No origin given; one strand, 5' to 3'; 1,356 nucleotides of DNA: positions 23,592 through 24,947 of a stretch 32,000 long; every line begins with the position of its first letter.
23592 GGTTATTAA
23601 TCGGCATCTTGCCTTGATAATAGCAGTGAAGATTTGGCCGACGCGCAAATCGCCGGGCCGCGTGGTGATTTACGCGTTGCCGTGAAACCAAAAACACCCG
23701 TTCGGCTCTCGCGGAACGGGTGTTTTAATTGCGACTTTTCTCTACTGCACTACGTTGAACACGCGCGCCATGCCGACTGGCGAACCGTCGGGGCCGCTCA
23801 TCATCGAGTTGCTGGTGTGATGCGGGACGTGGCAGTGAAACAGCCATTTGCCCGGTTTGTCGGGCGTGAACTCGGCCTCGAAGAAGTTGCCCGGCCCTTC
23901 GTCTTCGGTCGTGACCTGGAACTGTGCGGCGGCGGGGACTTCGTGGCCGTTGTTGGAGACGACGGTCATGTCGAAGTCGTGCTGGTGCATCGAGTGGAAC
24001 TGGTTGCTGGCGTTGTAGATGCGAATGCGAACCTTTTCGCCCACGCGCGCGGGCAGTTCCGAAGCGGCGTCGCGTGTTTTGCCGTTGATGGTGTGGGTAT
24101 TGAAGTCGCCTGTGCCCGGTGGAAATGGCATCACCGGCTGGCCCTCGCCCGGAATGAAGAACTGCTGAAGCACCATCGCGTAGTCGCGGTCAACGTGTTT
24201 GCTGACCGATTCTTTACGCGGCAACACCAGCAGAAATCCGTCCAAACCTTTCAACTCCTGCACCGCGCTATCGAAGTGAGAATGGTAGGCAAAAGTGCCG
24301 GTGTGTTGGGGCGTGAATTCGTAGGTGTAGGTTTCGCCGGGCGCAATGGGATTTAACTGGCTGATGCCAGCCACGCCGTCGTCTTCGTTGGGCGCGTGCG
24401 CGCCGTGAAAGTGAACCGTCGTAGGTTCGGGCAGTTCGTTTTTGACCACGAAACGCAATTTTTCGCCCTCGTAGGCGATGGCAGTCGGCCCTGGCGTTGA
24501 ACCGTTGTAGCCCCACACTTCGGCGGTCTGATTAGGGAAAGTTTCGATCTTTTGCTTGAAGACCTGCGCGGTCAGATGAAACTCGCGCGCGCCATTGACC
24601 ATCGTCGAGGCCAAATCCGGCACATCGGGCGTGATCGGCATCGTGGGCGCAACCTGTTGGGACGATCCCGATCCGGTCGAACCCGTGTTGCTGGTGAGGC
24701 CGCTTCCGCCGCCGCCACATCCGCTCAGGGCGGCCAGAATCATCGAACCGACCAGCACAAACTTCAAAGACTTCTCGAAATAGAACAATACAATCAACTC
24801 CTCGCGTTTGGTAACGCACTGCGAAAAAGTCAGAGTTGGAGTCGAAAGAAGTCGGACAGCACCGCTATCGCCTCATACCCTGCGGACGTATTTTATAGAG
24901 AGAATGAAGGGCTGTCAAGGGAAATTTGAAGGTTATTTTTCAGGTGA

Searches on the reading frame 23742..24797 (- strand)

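Call 7: search_protein_families(library=pfam, proteins=[window:23742-24797:-], max_evalue=0.01)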
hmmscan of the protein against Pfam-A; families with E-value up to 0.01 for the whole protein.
window:23742-24797:- (351 aa): 6 families
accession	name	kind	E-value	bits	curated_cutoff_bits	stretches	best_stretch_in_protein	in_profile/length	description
PF07732.21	Cu-oxidase_3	-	3.1e-32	111.6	21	1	86-195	9-118/119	Multicopper oxidase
PF07731.20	Cu-oxidase_2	-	1.5e-18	67.3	20.4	1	236-333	23-128/137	Multicopper oxidase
PF00394.28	Cu-oxidase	-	8.1e-07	29.7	21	1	232-329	36-140/157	Multicopper oxidase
PF13473.12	Cupredoxin_1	-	4.6e-05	23.8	27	0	109-178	40-97/104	Cupredoxin-like domain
PF16586.11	DUF5060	-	0.0048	17.6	27.2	0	301-321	47-66/70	Domain of unknown function (DUF5060)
PF00127.26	Copper-bind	-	0.0066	17.3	21.2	0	289-332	48-92/99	Copper binding proteins, plastocyanin/azurin family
